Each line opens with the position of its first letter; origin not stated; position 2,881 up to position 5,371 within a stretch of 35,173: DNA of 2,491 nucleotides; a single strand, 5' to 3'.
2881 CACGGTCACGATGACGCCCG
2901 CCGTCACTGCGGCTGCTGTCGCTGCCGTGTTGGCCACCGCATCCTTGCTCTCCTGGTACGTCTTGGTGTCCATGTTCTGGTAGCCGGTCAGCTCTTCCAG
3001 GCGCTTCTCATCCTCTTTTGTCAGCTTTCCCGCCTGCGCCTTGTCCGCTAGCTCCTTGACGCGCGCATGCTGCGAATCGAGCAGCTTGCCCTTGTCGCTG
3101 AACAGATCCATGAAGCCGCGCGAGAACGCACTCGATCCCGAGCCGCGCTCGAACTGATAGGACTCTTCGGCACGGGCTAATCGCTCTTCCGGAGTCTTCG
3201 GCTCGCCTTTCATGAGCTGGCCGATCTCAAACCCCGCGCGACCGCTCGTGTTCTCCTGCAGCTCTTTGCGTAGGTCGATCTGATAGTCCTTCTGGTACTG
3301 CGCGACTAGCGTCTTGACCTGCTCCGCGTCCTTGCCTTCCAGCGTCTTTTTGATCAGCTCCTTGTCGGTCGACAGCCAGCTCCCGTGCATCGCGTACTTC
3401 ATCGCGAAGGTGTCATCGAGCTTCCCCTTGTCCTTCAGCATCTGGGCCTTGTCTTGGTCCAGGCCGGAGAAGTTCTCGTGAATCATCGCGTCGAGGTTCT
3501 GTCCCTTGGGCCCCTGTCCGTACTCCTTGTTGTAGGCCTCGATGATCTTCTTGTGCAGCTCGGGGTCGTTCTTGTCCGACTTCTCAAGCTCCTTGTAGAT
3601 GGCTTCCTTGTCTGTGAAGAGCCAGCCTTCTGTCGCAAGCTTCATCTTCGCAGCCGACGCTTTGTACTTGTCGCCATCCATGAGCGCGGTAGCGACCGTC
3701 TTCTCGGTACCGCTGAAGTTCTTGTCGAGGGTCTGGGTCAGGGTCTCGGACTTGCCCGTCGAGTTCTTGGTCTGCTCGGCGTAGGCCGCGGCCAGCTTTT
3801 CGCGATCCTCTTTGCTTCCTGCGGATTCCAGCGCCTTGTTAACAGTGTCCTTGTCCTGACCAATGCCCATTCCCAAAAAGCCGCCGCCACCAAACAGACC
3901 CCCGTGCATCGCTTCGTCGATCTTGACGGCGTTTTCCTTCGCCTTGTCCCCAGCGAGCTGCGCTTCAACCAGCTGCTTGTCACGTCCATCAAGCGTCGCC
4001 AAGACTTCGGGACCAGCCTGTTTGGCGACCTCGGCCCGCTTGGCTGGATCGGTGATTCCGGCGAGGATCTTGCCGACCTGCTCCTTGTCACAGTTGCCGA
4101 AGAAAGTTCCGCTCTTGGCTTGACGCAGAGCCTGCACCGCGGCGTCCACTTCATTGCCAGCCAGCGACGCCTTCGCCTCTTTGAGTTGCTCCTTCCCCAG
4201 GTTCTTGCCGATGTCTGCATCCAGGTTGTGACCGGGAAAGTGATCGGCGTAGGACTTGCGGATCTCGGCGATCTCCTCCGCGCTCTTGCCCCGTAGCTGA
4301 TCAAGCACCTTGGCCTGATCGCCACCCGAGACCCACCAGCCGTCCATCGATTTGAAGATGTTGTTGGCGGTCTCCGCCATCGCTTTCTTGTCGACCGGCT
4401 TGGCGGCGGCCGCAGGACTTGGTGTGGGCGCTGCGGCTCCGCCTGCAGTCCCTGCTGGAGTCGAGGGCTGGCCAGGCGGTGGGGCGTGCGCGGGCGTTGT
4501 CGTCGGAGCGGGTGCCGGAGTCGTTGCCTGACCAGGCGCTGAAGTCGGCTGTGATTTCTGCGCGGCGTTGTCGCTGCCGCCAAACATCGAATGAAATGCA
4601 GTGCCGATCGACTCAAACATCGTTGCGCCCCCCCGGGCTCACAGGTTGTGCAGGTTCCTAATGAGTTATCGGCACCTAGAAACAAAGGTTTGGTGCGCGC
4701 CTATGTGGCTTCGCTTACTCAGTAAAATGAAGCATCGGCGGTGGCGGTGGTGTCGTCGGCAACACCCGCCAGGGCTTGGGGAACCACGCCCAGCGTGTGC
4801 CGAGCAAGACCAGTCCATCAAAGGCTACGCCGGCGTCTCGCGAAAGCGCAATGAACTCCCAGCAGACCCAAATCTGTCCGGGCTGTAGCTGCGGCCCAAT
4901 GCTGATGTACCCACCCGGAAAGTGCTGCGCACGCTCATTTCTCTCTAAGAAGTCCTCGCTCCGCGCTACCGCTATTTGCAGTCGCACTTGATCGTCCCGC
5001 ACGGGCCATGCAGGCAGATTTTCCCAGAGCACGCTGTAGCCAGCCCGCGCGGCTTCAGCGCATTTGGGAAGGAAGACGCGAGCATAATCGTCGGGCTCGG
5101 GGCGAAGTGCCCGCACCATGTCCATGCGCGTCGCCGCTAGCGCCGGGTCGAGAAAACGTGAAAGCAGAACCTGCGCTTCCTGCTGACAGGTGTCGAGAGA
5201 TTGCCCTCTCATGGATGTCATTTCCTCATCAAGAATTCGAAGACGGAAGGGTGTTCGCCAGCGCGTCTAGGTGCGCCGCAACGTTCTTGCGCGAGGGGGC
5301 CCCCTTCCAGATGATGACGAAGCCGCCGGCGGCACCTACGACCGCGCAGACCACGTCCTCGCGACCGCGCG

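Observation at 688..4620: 1310-aa toxin-like protein combining bacterial annexin repeats with a glycine-zipper region and a variable C-terminal domain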

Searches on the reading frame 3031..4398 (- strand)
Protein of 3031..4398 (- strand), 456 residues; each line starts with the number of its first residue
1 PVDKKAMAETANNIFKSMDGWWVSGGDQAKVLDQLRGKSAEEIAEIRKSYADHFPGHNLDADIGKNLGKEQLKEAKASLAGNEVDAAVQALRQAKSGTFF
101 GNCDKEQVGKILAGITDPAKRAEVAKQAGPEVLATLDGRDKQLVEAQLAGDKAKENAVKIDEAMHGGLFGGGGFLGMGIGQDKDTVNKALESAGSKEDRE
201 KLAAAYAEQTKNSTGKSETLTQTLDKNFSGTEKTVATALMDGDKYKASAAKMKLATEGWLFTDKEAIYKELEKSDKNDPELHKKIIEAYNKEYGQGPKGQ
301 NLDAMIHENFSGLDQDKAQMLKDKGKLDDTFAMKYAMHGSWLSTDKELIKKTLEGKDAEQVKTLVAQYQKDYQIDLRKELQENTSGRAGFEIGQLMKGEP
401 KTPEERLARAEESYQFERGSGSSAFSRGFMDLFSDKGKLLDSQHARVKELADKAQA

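Call 37: search_solved_structures(query=A2, max_evalue=0.001, show_alignments=1)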
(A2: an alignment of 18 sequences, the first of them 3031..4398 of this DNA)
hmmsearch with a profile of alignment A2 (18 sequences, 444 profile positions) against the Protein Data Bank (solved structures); distinct sequences matched with E-value up to 0.001: 77 (the best 60 are shown).
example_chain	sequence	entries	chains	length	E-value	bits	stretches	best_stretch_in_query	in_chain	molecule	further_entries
1avc_A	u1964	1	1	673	9.8e-47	163.3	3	242-388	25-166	ANNEXIN VI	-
1m9i_A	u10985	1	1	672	1.1e-43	153.2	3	242-389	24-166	Annexin VI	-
6b3i_A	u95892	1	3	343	2.5e-27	99.4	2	7-74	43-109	Annexin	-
1yii_A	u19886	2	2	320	1.4e-26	96.9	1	239-375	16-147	Annexin A5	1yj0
1ala_A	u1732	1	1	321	2.2e-26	96.3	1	239-375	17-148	ANNEXIN V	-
8w5s_A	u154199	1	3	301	3.7e-26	95.5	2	242-392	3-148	Annexin A7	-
6tu2_A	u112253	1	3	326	9.3e-26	94.2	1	242-375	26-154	Annexin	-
1aei_A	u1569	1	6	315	1.5e-25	93.5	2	10-72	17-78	ANNEXIN XII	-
1dm5_A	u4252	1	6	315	1.6e-25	93.4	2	10-72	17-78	ANNEXIN XII E105K MUTANT HOMOHEXAMER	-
1bcz_A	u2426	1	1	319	1.7e-25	93.4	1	238-375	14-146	ANNEXIN V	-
1n41_A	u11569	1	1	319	1.8e-25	93.2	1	238-375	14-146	annexin V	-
2h0l_A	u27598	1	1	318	2.7e-25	92.7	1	237-375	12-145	Annexin A5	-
2h0m_A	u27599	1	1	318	3.3e-25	92.4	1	238-375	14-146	Annexin A5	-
2h0k_A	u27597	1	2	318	3.5e-25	92.3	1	237-375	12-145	Annexin A5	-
2ran_A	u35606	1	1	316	4e-25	92.1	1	238-375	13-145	ANNEXIN V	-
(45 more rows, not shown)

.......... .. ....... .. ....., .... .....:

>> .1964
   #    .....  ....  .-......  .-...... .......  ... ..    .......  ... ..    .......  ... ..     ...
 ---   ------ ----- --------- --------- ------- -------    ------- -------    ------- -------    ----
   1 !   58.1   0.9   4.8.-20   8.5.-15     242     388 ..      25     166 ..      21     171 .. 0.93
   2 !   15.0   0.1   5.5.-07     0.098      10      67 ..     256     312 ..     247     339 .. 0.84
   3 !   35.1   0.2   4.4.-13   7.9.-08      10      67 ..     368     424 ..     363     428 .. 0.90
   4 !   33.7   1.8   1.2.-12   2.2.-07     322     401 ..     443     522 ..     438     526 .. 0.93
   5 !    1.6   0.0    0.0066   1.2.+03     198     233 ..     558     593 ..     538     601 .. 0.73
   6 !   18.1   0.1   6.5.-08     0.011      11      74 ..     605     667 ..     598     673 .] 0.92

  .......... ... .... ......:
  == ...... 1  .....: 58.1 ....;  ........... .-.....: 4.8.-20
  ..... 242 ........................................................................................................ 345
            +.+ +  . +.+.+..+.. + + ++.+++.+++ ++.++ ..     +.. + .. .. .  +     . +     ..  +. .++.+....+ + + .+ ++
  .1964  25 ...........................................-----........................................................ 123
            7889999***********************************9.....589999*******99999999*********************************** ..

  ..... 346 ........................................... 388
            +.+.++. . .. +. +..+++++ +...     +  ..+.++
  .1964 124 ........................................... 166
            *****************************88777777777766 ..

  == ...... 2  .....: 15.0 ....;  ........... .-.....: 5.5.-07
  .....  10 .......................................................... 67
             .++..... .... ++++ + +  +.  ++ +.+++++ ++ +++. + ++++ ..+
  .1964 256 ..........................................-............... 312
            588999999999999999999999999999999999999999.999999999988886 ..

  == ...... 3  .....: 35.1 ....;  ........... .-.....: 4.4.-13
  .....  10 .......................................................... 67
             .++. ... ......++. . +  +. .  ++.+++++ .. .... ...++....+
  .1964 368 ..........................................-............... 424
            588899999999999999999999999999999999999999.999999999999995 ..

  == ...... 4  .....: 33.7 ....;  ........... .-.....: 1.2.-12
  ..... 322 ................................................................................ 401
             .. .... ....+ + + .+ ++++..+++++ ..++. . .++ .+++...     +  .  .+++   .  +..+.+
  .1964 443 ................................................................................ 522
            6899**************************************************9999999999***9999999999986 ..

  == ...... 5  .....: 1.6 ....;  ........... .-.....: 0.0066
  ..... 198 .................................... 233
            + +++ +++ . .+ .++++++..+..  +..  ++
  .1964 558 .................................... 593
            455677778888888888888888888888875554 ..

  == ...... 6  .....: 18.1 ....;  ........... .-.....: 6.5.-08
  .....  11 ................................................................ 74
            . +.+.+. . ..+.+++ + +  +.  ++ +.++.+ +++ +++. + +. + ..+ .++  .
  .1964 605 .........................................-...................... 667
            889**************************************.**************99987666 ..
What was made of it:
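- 3196..4383 (-): aa 80-475. Five annexin repeats with degenerate Ca2+ sites and Trp/Phe-rich AB loops. Profile vs PDB annexins, E 1e-46 (call 37).
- On Annexin (PF00191): Family profile vs PDB, E 1e-46 (call 37).
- Checked: A profile of 18 family members hits annexin VI at E 1e-46 and A5 at 1e-26 (call 37).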

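Call 48: find_related_loci(query=A2, collection=genome_contigs, flank=10000)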
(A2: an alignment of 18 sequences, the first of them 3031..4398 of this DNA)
Query A2 (456 aa) in genome_contigs; peptide patterns used: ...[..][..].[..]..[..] (x = any residue, [..] = any of these).
514 stretches matched a pattern; 14 encode a relative of the query (tblastn E <= 1e-3); 14 distinct loci.
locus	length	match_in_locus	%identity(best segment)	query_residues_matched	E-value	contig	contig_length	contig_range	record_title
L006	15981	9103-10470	96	1-456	0e+0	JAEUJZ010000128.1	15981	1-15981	MAG: Myxococcales bacterium isolate new MAG-82 k141_2848487, whole genome shotgun sequence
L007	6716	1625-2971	51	2-456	2e-134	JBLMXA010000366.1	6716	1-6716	MAG: Acidobacteriota bacterium isolate MAG268 PRJNA957066_bin48_renamed_365, whole genome shotgun sequence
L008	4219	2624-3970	51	1-455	5e-128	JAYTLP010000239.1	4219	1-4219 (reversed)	MAG: Myxococcales bacterium isolate GFS_3369 GFS_3369_238, whole genome shotgun sequence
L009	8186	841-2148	47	1-451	2e-118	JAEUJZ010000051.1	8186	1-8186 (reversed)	MAG: Myxococcales bacterium isolate new MAG-82 k141_3090910, whole genome shotgun sequence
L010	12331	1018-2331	46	1-451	1e-113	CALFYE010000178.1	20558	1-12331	MAG TPA_asm: uncultured Myxococcales bacterium isolate SRR6231182_bin.43_CONCOCT_v1.1_MAG genome assembly, contig: ERZ65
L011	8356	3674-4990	45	1-451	9e-113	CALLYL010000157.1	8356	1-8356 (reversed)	MAG TPA_asm: uncultured Myxococcales bacterium isolate SRR5676476_bin.50_CONCOCT_v1.1_MAG genome assembly, contig: ERZ72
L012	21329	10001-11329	45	1-455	3e-114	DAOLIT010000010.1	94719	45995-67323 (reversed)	MAG TPA_asm: Pseudomonadota bacterium isolate AMR_MDS_0291 NODE_13_length_94719_cov_13.109144, whole genome shotgun sequ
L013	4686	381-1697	45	1-451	1e-113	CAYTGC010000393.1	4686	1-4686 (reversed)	MAG TPA_asm: uncultured Myxococcales bacterium isolate SRP189682_co2_104 genome assembly, contig: NODE_44034_length_4686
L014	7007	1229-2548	46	1-453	1e-111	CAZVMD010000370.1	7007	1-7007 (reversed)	MAG TPA_asm: uncultured Myxococcales bacterium isolate SRP189682_co2_147 genome assembly, contig: NODE_22681_length_7007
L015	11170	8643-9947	44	11-456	1e-88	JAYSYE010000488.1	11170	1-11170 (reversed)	MAG: Deltaproteobacteria bacterium isolate GFS_13369 GFS_13369_487, whole genome shotgun sequence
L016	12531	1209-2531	40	1-456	2e-86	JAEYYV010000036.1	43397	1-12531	MAG: Proteobacteria bacterium isolate OH_CBlB_67 k127_325795, whole genome shotgun sequence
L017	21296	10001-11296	36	2-450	1e-74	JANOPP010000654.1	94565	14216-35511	MAG: Myxococcales bacterium isolate VAR_4_metabat_47_sub VAR_4_k141_1468701, whole genome shotgun sequence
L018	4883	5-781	47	182-451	9e-70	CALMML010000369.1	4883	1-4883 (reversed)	MAG TPA_asm: uncultured Myxococcales bacterium isolate SRR5676451_bin.61_CONCOCT_v1.1_MAG genome assembly, contig: ERZ72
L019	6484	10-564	52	180-451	8e-56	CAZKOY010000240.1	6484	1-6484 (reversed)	MAG TPA_asm: uncultured Myxococcales bacterium isolate SRP189682_co2_316 genome assembly, contig: NODE_25828_length_6484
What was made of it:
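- Host: Myxococcales MAGs (call 48).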

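Call 50: predict_structure(alignment_id=A2)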
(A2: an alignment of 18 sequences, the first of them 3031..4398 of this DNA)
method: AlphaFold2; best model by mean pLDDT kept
length: 456 residues; sequences in the alignment: 18
mean_pLDDT: 84.5   pTM: 0.73
mean pLDDT of the five models: 84.5, 83.9, 83.1, 82.6, 82.3
residues with pLDDT >= 90: 214; 70-90: 186; 50-70: 27; < 50: 29
segments of 3 or more residues with pLDDT < 50: 21-24, 168-179, 421-430, 432-434
pLDDT, mean of each block of 10 residues (from residue 1): 84 79 63 87 91 83 84 88 88 74 81 89 93 87 93 94 70 43 88 93 96 91 91 94 93 88 91 73 91 86 94 95 92 92 87 94 97 96 87 92 84 75 46 58 75 71
secondary structure, 60 per line:
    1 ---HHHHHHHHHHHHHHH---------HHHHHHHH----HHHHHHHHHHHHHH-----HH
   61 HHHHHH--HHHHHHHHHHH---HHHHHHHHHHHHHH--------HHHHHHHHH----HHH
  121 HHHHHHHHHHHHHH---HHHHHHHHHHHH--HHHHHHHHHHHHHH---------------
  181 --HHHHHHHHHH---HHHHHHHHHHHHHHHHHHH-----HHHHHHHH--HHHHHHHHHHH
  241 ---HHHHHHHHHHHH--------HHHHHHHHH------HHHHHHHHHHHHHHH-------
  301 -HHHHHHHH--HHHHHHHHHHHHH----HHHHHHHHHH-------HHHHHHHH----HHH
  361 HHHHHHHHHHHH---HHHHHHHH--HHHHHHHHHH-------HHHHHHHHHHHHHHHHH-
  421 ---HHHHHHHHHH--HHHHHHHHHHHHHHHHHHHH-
elements in order: H4-18 H28-35 H40-53 H59-66 H69-79 H83-96 H105-113 H118-134 H138-149 H152-165 H183-192 H196-214 H220-227 H230-240 H244-255 H264-272 H279-293 H302-309 H312-324 H329-338 H346-353 H358-372 H376-383 H386-395 H403-419 H424-433 H436-455
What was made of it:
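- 2956..3195 (-): aa 476-555. Helical junction holding the family's longest conserved run (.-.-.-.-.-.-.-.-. ... L-D-x-Q). Three helices in the AF2 model, with low pLDDT at 421-434 (call 50).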

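Call 59: fold_search(model_id=the predicted structure, library=pdb)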
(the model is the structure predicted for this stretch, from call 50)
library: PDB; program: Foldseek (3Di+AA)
matches with E <= 10: 759; with E <= 0.001: 103
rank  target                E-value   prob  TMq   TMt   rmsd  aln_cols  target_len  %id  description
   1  1avc                  1.1e-08  1.00  0.20  0.16  23.3       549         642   15  BOVINE ANNEXIN VI (CALCIUM-BOUND) (released 1998-01-28)
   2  1m9i                  7.7e-08  1.00  0.20  0.15  24.1       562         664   14  Crystal Structure Of Phosphorylation-Mimicking Mutant T356D Of Annexin VI (released 2002-08-07)
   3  9ga7                  2.9e-07  1.00  0.25  0.33  13.7       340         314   16  The crystal structure of human Annexin A4 derived from crystal grown at 4 mM CaCl2 and retro-soaking (released 2025-06-04)
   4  1w3w                  2.9e-07  1.00  0.22  0.29  13.2       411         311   15  The 2.1 Angstroem resolution structure of annexin A8 (released 2005-01-18)
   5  6tu2_A                5.1e-07  1.00  0.22  0.28  12.7       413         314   15  Crystal structure of rat annexin A11 (released 2020-05-06)
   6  1i4a                  5.3e-07  1.00  0.22  0.30  13.5       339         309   17  CRYSTAL STRUCTURE OF PHOSPHORYLATION-MIMICKING MUTANT T6D OF ANNEXIN IV (released 2001-04-25)
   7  1aii                  7.2e-07  1.00  0.25  0.33  13.7       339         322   17  ANNEXIN III (released 1997-03-12)
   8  1aei_A                7.8e-07  1.00  0.25  0.33  13.5       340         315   16  CRYSTAL STRUCTURE OF THE ANNEXIN XII HEXAMER (released 1997-08-20)
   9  1axn                  9.4e-07  1.00  0.25  0.33  13.7       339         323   17  THE HIGH RESOLUTION STRUCTURE OF ANNEXIN III SHOWS DIFFERENCES WITH ANNEXIN V (released 1996-03-08)
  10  1ain                  9.8e-07  1.00  0.24  0.32  13.9       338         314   19  CRYSTAL STRUCTURE OF HUMAN ANNEXIN I AT 2.5 ANGSTROMS RESOLUTION (released 1993-07-15)
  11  7pc9_B                1.1e-06  1.00  0.22  0.24  13.5       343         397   13  The PDZ domain of SYNJ2BP complexed with the PDZ-binding motif of HTLV1-TAX1 (released 2022-04-20)
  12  7pc8_A                1.1e-06  1.00  0.21  0.23  12.9       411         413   13  The PDZ domain of SNTG1 complexed with the phosphomimetic mutant PDZ-binding motif of RSK1 (released 2022-04-20)
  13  2h0m                  1.2e-06  1.00  0.21  0.27  12.9       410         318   14  Structure of a Mutant of Rat Annexin A5 (released 2007-06-19)
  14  1dm5_A                1.2e-06  1.00  0.23  0.31  13.6       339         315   18  ANNEXIN XII E105K HOMOHEXAMER CRYSTAL STRUCTURE (released 2000-03-20)
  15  1mcx                  1.2e-06  1.00  0.20  0.27  13.0       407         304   15  STRUCTURE OF FULL-LENGTH ANNEXIN A1 IN THE PRESENCE OF CALCIUM (released 2003-03-04)
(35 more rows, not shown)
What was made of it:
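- Annexin: calls 37, 50, 59.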

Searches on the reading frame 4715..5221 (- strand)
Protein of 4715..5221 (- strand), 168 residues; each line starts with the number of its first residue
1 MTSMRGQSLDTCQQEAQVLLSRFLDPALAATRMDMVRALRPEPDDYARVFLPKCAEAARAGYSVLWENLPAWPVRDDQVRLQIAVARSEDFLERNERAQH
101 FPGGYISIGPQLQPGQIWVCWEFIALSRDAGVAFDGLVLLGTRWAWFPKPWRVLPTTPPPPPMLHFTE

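Call 3: search_protein_families(library=pfam, proteins=[window:4715-5221:-], max_evalue=1)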
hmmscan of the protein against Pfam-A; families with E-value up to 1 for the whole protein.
window:4715-5221:- (168 aa): 0 families

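Call 4: search_protein_families(library=ncbifam, proteins=[window:4715-5221:-], max_evalue=1)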
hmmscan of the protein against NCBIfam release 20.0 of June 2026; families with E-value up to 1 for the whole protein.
window:4715-5221:- (168 aa): 0 families

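Call 72: search_solved_structures(query=A3, max_evalue=5)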
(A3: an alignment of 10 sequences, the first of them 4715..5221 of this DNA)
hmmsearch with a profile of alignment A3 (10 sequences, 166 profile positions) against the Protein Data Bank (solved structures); distinct sequences matched with E-value up to 5: 1.
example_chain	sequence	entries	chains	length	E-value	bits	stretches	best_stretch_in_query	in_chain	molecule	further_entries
9bh5_CW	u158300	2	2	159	1.8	11.6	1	21-96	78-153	Large ribosomal subunit protein eL24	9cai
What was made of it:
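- Closest known: prePAAR T6SS effectors with transmembrane helices and Eag. Different: up168 does not match DUF1795 or any other family (calls 3, 72).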

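Call 74: find_related_loci(query=A3, collection=metagenome_contigs, flank=8000)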
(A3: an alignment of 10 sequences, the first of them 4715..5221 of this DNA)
Query A3 (168 aa) in metagenome_contigs; peptide patterns used: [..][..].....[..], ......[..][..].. (x = any residue, [..] = any of these).
241 stretches matched a pattern; 137 encode a relative of the query (tblastn E <= 1e-3); the best 80 are kept; 80 distinct loci.
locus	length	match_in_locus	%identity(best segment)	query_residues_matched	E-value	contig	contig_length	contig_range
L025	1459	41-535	52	4-168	3e-55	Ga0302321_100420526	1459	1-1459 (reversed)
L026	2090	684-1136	50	8-158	2e-44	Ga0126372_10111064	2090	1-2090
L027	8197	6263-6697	53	9-154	4e-42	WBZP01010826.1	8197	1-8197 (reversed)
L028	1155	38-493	46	9-160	2e-41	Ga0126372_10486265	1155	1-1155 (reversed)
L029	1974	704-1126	47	14-154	1e-39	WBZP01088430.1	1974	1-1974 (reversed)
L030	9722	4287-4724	45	9-154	4e-38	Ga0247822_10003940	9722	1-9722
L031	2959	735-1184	42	12-161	1e-37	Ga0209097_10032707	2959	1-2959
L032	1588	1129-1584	45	9-160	3e-38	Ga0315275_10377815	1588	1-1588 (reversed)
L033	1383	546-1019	41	12-168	2e-38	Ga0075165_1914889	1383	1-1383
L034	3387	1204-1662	42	14-168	2e-37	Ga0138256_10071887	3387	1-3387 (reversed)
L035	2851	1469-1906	44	9-154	3e-37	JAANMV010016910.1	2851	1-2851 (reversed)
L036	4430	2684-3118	44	9-155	4e-37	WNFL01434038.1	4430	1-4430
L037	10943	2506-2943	42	9-154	1e-35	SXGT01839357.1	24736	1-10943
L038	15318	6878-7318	38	9-154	3e-35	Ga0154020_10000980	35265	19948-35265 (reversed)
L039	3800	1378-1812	41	15-154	5e-34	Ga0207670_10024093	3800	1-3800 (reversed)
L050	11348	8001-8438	42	15-154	1e-29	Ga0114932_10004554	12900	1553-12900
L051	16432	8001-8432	42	8-154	1e-29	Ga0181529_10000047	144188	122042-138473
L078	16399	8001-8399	45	26-154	1e-25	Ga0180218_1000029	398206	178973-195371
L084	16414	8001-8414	42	14-154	9e-24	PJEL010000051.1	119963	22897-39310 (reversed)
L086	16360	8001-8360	40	36-154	9e-24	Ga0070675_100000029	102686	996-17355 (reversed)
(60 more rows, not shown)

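Call 79: search_protein_families(library=pfam, proteins=[L086:1-1092:+, L086:7428-8408:+, L051:6624-8456:+, L050:7031-7975:+, L078:6323-7408:+, L084:7635-8426:+], max_evalue=0.01)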
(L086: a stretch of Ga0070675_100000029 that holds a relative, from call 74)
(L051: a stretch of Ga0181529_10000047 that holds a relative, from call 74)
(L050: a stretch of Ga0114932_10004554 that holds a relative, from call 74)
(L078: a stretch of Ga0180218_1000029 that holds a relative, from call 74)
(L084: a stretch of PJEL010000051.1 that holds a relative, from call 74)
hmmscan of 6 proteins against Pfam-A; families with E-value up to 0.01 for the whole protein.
L086:1-1092:+ (364 aa): 4 families
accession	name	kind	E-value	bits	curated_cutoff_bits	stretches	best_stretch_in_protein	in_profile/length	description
PF00004.35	AAA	-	4.8e-27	95.4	21.2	1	141-266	1-130/131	ATPase family associated with various cellular activities (AAA)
PF13401.12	AAA_22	-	0.0051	17.6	27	0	139-172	6-42/130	AAA domain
PF13173.12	AAA_14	-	0.0052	17.2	27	0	140-227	4-93/129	AAA domain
PF06068.19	TIP49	-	0.0097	15.6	23.8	0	138-188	50-102/347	TIP49 P-loop domain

L086:7428-8408:+ (327 aa): 0 families

L051:6624-8456:+ (611 aa): 1 family
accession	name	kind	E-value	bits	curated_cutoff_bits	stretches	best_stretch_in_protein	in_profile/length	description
PF15575.11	Imm49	-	6.7e-11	42.6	30.1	1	65-254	13-202/217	Immunity protein 49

L050:7031-7975:+ (315 aa): 1 family
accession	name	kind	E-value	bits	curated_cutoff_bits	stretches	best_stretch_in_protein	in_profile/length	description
PF13563.12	2_5_RNA_ligase2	-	0.0059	17.1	27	0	137-230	33-114/152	2'-5' RNA ligase superfamily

L078:6323-7408:+ (362 aa): 0 families

L084:7635-8426:+ (264 aa): 0 families

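Call 93: search_protein_families(library=padloc, proteins=[window:4715-5221:-], max_evalue=0.01)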
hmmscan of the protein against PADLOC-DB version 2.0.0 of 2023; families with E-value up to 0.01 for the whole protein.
window:4715-5221:- (168 aa): 0 families
